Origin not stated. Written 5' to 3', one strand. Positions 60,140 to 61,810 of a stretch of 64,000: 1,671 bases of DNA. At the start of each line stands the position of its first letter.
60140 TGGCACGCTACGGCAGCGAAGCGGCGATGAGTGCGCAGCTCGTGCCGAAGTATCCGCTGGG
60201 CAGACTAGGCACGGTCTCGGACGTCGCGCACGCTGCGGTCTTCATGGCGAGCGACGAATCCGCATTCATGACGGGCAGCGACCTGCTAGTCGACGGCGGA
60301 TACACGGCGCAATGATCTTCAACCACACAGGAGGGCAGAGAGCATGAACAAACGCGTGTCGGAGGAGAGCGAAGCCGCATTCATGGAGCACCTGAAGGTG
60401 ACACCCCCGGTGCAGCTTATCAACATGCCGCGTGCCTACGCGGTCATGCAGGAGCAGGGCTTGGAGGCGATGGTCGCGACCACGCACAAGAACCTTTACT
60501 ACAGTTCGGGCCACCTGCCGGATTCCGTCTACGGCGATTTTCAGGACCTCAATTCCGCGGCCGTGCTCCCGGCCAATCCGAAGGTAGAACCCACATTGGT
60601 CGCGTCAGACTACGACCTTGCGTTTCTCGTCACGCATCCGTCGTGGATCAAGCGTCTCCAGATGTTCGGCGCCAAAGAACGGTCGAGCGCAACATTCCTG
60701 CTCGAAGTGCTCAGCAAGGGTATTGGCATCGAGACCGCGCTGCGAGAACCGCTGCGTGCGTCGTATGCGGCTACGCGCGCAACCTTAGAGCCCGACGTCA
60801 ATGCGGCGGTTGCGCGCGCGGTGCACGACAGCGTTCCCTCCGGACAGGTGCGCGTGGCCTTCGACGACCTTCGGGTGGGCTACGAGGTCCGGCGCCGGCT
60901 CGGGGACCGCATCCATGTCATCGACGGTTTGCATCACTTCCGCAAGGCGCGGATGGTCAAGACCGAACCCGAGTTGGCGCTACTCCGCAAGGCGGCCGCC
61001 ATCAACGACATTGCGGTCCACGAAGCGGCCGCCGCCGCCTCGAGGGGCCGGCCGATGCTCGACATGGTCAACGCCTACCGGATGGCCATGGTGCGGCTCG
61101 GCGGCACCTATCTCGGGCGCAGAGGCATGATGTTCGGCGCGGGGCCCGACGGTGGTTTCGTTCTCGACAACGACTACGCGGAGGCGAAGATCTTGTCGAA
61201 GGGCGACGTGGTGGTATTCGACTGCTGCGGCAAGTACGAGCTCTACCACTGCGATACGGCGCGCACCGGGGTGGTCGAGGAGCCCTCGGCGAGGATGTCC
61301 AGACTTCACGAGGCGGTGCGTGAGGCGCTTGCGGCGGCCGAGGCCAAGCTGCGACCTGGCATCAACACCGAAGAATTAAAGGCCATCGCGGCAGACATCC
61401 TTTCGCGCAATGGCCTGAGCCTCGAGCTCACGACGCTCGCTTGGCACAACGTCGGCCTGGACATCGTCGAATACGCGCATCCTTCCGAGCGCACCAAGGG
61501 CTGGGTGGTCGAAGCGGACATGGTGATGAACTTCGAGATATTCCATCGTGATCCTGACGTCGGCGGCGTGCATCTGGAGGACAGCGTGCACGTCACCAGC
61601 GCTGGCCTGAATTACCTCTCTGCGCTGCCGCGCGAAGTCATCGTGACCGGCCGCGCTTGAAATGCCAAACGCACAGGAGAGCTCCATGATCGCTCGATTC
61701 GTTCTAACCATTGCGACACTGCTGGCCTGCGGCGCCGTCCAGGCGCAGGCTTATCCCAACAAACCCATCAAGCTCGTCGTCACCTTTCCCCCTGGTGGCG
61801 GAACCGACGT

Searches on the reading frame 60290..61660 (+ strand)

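Call 30: search_protein_families(library=pfam, proteins=[window:60290-61660:+])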
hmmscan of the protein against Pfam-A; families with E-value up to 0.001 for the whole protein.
window:60290-61660:+ (456 aa): 1 family
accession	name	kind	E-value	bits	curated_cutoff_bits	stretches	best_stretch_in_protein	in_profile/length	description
PF00557.29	Peptidase_M24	-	4.3e-30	105.5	23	1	231-436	2-207/208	Metallopeptidase family M24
